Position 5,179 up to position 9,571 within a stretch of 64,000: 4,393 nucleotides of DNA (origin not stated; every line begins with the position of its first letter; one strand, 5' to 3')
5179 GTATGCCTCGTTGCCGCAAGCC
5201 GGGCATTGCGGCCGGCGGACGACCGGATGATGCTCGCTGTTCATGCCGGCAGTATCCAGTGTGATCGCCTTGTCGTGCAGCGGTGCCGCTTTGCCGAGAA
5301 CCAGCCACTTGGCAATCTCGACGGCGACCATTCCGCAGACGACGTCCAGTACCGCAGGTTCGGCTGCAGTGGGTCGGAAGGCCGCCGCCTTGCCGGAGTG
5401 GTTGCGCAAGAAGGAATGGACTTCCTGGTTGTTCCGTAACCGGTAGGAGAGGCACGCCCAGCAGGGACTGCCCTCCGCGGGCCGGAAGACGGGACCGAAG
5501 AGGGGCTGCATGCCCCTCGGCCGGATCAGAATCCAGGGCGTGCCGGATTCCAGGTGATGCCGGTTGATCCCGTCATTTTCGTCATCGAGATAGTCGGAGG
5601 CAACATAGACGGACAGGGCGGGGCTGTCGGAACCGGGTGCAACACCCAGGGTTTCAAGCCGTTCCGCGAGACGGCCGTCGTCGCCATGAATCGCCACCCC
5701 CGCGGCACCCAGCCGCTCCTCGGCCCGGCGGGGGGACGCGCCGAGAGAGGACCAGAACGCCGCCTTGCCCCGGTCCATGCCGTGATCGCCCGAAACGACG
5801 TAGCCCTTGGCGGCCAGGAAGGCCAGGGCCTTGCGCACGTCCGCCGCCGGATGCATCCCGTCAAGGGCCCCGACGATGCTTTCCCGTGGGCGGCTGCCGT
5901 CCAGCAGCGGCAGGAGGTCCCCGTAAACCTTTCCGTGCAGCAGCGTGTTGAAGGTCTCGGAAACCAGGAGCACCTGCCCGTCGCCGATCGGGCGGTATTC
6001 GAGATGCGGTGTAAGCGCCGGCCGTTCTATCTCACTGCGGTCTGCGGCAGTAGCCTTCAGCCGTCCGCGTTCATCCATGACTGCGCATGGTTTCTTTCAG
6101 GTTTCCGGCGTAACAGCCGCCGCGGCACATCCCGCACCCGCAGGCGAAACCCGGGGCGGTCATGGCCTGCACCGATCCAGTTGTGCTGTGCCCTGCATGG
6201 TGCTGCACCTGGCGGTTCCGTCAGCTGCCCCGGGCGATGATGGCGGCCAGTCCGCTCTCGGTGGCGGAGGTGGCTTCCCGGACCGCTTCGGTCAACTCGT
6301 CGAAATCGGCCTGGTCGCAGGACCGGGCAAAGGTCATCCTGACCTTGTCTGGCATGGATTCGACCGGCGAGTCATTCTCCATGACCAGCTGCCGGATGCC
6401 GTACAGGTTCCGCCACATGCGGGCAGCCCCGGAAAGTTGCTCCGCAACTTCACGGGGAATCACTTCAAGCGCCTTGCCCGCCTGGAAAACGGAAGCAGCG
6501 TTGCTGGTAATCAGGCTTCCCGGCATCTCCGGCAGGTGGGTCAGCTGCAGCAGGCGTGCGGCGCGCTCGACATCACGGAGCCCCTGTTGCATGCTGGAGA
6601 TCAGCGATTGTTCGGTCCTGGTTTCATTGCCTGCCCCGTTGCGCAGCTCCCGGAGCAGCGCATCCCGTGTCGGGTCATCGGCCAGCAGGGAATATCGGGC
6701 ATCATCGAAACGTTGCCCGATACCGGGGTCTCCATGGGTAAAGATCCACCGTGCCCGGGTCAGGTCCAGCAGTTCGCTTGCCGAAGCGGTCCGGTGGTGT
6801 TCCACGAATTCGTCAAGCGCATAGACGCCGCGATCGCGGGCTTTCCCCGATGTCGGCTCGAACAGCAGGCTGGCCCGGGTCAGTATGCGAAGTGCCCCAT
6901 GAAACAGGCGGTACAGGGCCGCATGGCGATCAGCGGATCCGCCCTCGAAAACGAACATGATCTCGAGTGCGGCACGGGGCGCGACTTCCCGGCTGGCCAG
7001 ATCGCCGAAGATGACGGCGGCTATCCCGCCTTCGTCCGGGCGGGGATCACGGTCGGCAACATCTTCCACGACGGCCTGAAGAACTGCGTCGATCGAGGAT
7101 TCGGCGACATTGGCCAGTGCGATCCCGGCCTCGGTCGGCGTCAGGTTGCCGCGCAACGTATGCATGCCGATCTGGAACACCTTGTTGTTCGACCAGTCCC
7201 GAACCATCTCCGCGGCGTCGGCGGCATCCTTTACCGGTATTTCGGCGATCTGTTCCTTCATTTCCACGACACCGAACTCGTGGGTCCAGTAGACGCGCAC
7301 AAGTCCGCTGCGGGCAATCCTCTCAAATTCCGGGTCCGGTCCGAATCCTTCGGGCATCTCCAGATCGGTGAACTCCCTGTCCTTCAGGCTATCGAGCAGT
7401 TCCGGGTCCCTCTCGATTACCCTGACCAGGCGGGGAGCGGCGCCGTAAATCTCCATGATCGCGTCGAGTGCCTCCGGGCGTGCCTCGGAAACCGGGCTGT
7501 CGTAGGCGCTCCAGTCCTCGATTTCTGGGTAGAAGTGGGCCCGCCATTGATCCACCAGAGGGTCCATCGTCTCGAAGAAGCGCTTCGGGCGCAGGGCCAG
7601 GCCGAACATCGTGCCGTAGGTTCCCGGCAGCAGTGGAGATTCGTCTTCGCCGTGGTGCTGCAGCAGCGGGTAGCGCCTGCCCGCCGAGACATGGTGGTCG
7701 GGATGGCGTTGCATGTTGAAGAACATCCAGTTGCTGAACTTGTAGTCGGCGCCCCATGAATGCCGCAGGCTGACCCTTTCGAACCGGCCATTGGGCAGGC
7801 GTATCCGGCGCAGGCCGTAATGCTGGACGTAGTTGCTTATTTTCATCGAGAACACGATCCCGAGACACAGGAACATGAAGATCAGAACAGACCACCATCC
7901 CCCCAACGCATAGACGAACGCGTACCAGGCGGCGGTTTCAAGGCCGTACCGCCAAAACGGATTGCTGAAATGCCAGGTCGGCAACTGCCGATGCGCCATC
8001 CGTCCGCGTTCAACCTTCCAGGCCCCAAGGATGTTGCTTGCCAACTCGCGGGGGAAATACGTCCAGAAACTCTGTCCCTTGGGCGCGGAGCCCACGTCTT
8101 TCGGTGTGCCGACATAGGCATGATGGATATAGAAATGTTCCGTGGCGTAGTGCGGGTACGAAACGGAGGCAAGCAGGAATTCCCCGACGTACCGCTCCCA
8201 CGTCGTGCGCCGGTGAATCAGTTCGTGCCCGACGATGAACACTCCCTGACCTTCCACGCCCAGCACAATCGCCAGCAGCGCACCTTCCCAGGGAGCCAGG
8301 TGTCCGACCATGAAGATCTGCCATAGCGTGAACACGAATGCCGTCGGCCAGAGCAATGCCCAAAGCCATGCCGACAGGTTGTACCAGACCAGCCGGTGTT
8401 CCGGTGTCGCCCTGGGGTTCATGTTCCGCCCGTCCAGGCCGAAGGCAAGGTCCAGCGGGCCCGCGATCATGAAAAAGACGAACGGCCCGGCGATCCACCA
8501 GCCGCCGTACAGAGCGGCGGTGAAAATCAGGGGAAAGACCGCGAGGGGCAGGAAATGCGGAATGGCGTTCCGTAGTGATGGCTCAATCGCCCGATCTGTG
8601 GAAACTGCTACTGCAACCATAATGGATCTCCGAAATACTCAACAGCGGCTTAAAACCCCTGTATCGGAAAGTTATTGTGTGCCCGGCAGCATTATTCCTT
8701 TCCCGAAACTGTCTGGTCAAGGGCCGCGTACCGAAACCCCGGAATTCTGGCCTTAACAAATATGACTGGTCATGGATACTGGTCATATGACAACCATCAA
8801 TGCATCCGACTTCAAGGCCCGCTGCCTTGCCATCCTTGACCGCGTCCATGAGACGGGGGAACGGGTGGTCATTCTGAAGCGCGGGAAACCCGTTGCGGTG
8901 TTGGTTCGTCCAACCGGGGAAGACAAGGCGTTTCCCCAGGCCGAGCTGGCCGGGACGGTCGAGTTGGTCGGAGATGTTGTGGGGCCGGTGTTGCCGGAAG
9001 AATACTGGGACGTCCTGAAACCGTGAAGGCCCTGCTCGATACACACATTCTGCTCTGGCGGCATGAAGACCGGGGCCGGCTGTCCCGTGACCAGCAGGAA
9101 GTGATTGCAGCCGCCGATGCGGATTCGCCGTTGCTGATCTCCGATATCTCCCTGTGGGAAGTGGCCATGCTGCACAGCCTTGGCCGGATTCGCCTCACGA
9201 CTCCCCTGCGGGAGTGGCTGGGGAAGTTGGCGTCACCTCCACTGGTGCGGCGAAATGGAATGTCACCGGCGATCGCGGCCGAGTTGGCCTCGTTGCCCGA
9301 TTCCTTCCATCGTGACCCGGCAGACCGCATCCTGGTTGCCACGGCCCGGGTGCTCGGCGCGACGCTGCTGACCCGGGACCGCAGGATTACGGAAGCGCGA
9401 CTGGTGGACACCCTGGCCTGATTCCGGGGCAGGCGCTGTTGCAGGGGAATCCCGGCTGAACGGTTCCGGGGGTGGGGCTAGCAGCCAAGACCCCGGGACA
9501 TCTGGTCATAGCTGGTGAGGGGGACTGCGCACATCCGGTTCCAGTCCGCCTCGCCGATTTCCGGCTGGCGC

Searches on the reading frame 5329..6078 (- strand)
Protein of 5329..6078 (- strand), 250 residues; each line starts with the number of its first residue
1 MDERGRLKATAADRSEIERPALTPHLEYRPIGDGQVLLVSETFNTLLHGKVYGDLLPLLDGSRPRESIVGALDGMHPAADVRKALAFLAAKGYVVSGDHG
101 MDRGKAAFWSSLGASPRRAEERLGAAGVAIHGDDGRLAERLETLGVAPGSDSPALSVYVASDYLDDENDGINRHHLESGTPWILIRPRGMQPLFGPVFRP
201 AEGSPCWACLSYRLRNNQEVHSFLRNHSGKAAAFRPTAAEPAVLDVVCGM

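Call 30: find_related_loci(query=window:5329-6078:-, collection=metagenome_contigs, flank=1500)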
Query window:5329-6078:- (250 aa) in metagenome_contigs; peptide patterns used: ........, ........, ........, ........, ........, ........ (x = any residue, [..] = any of these).
402 stretches matched a pattern; 1 encode a relative of the query (tblastn E <= 1e-3); 1 distinct loci.
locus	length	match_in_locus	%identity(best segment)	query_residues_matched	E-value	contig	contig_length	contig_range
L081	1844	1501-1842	69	108-245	1e-16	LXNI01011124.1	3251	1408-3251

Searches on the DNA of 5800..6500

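Call 59: search_rna_families(source=window, start=5800, end=6500, threshold=evalue, max_evalue=1)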
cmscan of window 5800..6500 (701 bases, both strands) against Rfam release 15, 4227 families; matches with E-value up to 1: 2.
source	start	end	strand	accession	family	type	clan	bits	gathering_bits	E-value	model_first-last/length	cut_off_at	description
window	6321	6369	+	RF00850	mir-259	Gene; miRNA;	-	17.8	50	0.84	1-78/78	no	mir-259 microRNA precursor family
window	6305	6338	+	RF04305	HCV_SL1412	Cis-reg;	-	17.4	38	0.38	1-48/48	no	Hepatitis C virus stem-loop SL1412 RNA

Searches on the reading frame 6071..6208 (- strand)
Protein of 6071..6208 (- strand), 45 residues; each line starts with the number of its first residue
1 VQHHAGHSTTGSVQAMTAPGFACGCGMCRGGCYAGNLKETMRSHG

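Call 7: search_protein_families(library=ncbifam, proteins=[window:6071-6208:-])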
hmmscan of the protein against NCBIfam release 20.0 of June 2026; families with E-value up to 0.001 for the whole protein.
window:6071-6208:- (45 aa): 0 families

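Call 33: find_encoding_contigs(protein=P0006, flank=600, max_places=3)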
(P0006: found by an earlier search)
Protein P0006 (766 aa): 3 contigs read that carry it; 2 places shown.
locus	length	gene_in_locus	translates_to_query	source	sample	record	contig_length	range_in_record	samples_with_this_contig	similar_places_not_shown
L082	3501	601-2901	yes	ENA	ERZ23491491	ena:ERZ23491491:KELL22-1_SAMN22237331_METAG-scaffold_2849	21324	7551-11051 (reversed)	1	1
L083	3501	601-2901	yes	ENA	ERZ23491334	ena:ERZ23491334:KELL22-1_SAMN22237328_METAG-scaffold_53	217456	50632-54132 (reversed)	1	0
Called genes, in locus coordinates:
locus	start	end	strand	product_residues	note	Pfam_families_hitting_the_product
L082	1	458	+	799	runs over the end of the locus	PF00487:FA_desaturase, PF03710:GlnE (faint)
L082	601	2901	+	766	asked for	PF21084:WHD_DUF4423_like, PF02624:YcaO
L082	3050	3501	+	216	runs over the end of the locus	PF01135:PCMT, PF00398:RrnaAD, PF13489:Methyltransf_23, PF05175:MTS, PF13847:Methyltransf_31, PF13649:Methyltransf_25, PF08241:Methyltransf_11, PF08242:Methyltransf_12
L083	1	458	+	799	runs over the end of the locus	PF00487:FA_desaturase, PF03710:GlnE (faint)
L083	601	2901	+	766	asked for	PF21084:WHD_DUF4423_like, PF02624:YcaO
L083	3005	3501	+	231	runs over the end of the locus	PF01135:PCMT, PF00398:RrnaAD, PF05175:MTS, PF13489:Methyltransf_23, PF13847:Methyltransf_31, PF08241:Methyltransf_11, PF08242:Methyltransf_12, PF13649:Methyltransf_25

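Call 34: find_encoding_contigs(protein=P0013, flank=600, max_places=3)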
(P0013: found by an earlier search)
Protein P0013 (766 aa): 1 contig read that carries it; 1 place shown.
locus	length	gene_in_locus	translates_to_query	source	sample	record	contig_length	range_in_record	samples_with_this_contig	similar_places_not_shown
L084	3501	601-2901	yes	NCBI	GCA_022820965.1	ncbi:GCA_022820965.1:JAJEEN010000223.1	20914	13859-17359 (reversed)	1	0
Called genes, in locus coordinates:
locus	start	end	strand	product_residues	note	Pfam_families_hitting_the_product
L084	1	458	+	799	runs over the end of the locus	PF00487:FA_desaturase, PF03710:GlnE (faint)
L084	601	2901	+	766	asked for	PF21084:WHD_DUF4423_like, PF02624:YcaO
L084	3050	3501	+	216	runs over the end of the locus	PF01135:PCMT, PF00398:RrnaAD, PF13489:Methyltransf_23, PF05175:MTS, PF13847:Methyltransf_31, PF13649:Methyltransf_25, PF08241:Methyltransf_11, PF08242:Methyltransf_12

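Call 35: find_encoding_contigs(protein=P0004, flank=600, max_places=3)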
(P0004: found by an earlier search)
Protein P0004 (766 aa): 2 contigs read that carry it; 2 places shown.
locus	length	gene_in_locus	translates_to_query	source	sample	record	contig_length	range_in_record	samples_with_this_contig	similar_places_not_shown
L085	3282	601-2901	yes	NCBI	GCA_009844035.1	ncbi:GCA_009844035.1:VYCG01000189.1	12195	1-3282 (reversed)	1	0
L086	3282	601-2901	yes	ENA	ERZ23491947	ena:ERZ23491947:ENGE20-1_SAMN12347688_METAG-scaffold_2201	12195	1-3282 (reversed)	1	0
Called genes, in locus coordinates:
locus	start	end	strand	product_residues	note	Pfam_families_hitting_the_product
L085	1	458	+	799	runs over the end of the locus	PF00487:FA_desaturase, PF03710:GlnE (faint)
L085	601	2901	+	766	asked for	PF21084:WHD_DUF4423_like, PF02624:YcaO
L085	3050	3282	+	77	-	PF01135:PCMT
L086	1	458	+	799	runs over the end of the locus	PF00487:FA_desaturase, PF03710:GlnE (faint)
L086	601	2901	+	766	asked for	PF21084:WHD_DUF4423_like, PF02624:YcaO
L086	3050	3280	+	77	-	PF01135:PCMT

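Call 36: find_encoding_contigs(protein=P0007, flank=600, max_places=3)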
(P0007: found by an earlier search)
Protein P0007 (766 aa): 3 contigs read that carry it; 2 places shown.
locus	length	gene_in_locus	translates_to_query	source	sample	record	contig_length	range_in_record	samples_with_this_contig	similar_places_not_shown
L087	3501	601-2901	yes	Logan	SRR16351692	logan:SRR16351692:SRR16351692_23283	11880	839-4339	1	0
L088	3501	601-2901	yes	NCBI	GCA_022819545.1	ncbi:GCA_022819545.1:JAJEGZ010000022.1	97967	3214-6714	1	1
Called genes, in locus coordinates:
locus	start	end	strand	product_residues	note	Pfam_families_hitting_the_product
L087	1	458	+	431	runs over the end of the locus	?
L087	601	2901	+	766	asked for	PF21084:WHD_DUF4423_like, PF02624:YcaO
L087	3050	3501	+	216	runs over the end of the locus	PF01135:PCMT, PF00398:RrnaAD, PF13489:Methyltransf_23, PF05175:MTS, PF13847:Methyltransf_31, PF13649:Methyltransf_25, PF08241:Methyltransf_11, PF08242:Methyltransf_12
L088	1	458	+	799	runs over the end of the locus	PF00487:FA_desaturase, PF03710:GlnE (faint)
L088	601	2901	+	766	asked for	PF21084:WHD_DUF4423_like, PF02624:YcaO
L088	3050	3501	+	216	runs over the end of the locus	PF01135:PCMT, PF00398:RrnaAD, PF13489:Methyltransf_23, PF05175:MTS, PF13847:Methyltransf_31, PF13649:Methyltransf_25, PF08241:Methyltransf_11, PF08242:Methyltransf_12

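Call 37: find_encoding_contigs(protein=P0010, flank=600, max_places=3)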
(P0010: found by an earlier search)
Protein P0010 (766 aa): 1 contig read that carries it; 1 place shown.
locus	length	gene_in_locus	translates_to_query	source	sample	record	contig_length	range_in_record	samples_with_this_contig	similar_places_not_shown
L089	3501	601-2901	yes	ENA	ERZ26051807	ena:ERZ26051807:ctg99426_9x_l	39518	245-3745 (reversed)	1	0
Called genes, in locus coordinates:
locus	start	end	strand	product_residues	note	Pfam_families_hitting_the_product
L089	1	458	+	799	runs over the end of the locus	PF00487:FA_desaturase, PF03710:GlnE (faint)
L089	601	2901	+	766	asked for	PF21084:WHD_DUF4423_like, PF02624:YcaO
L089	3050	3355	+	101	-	PF01135:PCMT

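Call 38: find_encoding_contigs(protein=P0014, flank=600, max_places=3)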
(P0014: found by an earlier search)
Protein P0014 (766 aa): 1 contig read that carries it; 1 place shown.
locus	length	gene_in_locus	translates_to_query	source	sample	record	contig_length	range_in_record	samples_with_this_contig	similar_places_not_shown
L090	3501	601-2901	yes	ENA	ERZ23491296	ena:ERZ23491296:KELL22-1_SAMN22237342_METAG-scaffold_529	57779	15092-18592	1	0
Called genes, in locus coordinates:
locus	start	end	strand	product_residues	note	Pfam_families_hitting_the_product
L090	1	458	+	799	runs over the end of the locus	PF00487:FA_desaturase, PF03710:GlnE (faint)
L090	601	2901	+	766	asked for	PF21084:WHD_DUF4423_like, PF02624:YcaO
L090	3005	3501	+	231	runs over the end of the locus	PF01135:PCMT, PF00398:RrnaAD, PF05175:MTS, PF13489:Methyltransf_23, PF13847:Methyltransf_31, PF08241:Methyltransf_11, PF08242:Methyltransf_12, PF13649:Methyltransf_25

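Call 39: find_encoding_contigs(protein=P0016, flank=600, max_places=3)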
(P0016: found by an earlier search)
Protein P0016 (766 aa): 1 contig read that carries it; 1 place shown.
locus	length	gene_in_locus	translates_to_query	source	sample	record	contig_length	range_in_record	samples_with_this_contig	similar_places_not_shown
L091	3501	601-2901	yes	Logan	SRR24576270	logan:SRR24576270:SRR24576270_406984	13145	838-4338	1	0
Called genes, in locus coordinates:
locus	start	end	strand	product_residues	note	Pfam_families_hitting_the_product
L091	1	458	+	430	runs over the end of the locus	?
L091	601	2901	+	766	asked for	PF21084:WHD_DUF4423_like, PF02624:YcaO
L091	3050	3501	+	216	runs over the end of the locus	PF01135:PCMT, PF00398:RrnaAD, PF13489:Methyltransf_23, PF05175:MTS, PF13847:Methyltransf_31, PF13649:Methyltransf_25, PF08241:Methyltransf_11, PF08242:Methyltransf_12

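Call 40: find_encoding_contigs(protein=P0009, flank=600, max_places=3)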
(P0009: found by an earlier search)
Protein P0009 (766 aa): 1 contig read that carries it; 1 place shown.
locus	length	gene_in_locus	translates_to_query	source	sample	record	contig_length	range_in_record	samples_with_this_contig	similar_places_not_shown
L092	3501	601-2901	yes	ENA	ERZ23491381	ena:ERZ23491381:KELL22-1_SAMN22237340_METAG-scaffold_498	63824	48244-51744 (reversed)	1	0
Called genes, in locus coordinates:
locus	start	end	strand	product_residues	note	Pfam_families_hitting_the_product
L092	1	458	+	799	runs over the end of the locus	PF00487:FA_desaturase, PF03710:GlnE (faint)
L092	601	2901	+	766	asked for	PF21084:WHD_DUF4423_like (weak), PF02624:YcaO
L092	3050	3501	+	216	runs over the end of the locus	PF01135:PCMT, PF00398:RrnaAD, PF13489:Methyltransf_23, PF05175:MTS, PF13847:Methyltransf_31, PF13649:Methyltransf_25, PF08241:Methyltransf_11, PF08242:Methyltransf_12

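Call 47: search_protein_families(library=pfam, proteins=[window:6074-6208:-], max_evalue=1)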
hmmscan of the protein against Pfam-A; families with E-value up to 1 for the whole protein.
seq(45 aa): 0 families

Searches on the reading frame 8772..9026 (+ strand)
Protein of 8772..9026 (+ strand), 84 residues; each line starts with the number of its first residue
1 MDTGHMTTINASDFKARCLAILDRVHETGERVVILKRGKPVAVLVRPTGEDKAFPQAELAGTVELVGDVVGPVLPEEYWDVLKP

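Call 62: search_protein_families(library=pfam, proteins=[window:8772-9026:+], max_evalue=0.001)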
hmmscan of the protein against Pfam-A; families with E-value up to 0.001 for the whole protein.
window:8772-9026:+ (84 aa): 1 family
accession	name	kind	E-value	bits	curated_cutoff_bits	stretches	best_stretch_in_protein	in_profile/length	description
PF02604.26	PhdYeFM_antitox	-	2.4e-12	46.9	29.8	1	6-46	1-41/74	Antitoxin Phd_YefM, type II toxin-antitoxin system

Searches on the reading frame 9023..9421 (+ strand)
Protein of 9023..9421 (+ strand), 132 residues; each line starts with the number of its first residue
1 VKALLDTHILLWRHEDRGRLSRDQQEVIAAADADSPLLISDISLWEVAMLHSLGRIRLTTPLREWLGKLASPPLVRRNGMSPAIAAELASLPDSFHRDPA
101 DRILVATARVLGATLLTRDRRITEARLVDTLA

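Call 62: search_protein_families(library=pfam, proteins=[window:9023-9421:+], max_evalue=0.001)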
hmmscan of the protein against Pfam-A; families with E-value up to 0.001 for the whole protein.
window:9023-9421:+ (132 aa): 1 family
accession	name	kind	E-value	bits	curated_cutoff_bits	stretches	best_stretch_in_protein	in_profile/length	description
PF01850.27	PIN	-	1.1e-11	45.8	23.6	1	4-125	2-117/120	PIN domain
